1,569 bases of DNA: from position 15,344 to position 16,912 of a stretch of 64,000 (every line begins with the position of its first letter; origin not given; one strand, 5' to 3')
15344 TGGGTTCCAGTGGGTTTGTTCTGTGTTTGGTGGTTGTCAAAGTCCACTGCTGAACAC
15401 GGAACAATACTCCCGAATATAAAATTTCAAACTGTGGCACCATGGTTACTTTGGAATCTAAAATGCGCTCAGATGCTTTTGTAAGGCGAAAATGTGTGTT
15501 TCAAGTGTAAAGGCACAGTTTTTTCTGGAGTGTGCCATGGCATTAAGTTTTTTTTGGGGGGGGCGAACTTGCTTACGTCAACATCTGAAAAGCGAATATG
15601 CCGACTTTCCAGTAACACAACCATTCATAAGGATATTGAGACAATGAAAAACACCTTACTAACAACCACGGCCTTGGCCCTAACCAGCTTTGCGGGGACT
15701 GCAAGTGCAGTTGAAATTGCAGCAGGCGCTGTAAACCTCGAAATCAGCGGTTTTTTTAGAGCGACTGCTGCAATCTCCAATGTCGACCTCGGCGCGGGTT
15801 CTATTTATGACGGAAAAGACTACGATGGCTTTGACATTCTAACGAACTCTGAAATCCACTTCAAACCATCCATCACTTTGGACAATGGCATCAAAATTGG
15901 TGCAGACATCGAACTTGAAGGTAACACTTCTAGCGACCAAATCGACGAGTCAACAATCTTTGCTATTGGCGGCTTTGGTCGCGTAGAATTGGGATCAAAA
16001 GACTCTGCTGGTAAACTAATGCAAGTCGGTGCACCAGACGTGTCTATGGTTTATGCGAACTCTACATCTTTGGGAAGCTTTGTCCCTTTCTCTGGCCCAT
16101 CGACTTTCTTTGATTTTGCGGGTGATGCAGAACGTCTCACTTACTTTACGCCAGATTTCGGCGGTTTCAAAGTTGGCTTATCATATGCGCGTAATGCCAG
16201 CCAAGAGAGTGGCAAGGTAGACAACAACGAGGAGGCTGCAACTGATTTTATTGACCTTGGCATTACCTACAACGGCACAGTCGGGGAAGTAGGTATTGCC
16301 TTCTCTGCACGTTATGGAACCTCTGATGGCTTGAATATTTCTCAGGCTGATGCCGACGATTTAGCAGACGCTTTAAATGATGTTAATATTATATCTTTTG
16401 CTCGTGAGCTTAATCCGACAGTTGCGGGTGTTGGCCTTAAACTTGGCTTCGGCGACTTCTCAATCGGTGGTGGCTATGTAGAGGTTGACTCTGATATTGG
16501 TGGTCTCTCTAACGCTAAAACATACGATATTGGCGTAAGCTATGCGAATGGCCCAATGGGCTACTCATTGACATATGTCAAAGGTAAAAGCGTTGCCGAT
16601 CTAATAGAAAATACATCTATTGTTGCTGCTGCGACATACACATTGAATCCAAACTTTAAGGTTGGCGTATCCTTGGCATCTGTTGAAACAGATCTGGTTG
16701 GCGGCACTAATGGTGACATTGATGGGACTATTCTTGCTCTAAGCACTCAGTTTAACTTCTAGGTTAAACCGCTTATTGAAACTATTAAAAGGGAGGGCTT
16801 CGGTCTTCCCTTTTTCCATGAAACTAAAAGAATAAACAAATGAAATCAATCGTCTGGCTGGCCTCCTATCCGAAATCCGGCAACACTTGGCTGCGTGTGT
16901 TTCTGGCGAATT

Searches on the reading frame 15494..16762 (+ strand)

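Call 43: search_protein_families(library=pfam, proteins=[window:15494-16762:+], max_evalue=0.001)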
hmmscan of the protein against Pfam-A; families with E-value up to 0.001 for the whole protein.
window:15494-16762:+ (422 aa): 1 family
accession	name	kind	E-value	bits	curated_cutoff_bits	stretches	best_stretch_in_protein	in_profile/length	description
PF13609.12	Porin_4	-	1.6e-39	137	27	1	58-400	2-308/310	Gram-negative porin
